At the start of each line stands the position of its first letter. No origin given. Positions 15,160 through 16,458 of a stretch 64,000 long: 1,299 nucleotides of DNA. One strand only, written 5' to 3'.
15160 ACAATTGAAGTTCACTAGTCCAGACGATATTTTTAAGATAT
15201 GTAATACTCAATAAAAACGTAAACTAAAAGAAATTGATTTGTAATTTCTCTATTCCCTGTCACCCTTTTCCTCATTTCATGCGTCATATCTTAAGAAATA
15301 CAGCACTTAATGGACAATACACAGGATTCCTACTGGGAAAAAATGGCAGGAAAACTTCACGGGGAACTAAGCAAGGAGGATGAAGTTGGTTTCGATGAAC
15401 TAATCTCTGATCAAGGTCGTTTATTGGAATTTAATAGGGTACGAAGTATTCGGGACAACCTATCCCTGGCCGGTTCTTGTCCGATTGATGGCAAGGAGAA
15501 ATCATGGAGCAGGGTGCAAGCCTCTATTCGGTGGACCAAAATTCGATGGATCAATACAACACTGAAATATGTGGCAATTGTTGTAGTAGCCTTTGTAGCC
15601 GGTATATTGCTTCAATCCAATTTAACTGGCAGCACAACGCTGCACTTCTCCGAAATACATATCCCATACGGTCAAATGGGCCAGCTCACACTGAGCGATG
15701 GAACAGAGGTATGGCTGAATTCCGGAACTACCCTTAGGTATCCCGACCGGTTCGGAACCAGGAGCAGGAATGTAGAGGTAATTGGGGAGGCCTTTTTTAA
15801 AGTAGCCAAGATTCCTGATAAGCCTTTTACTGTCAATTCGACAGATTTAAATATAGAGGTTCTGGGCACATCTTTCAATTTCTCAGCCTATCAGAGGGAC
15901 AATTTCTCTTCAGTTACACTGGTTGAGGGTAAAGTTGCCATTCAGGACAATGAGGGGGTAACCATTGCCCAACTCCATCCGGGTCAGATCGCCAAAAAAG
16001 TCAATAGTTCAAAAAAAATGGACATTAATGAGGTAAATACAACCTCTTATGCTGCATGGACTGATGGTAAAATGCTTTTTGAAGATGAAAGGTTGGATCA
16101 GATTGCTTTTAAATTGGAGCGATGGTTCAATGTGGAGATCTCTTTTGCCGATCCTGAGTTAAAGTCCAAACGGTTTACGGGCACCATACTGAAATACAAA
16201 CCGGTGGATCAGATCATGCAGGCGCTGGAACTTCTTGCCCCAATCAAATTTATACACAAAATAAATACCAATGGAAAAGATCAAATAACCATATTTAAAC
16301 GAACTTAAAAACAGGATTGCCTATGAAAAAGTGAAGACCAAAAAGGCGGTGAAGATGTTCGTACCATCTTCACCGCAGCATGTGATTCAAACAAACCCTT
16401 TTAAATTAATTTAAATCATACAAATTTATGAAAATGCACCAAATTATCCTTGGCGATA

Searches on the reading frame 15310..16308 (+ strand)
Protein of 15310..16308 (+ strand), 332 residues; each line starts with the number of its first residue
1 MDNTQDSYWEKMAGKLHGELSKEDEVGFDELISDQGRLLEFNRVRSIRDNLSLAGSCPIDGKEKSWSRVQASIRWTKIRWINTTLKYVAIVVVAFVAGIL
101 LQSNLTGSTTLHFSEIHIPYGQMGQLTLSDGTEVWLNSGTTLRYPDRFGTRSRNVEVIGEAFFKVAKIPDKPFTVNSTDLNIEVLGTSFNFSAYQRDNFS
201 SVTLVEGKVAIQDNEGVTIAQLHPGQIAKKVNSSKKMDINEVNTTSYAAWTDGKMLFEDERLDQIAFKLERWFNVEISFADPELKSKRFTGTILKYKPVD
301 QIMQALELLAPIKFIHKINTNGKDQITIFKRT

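Call 10: search_protein_families(library=pfam, proteins=[window:15310-16308:+], max_evalue=0.001)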
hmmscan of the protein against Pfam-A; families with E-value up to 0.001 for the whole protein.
window:15310-16308:+ (332 aa): 2 families
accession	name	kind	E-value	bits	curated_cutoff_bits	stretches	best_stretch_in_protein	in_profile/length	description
PF16344.10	FecR_C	-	5e-19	68.6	24.4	1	255-319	2-64/70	FecR, C-terminal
PF04773.18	FecR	-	5.5e-17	62.4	24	1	117-209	4-96/97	FecR protein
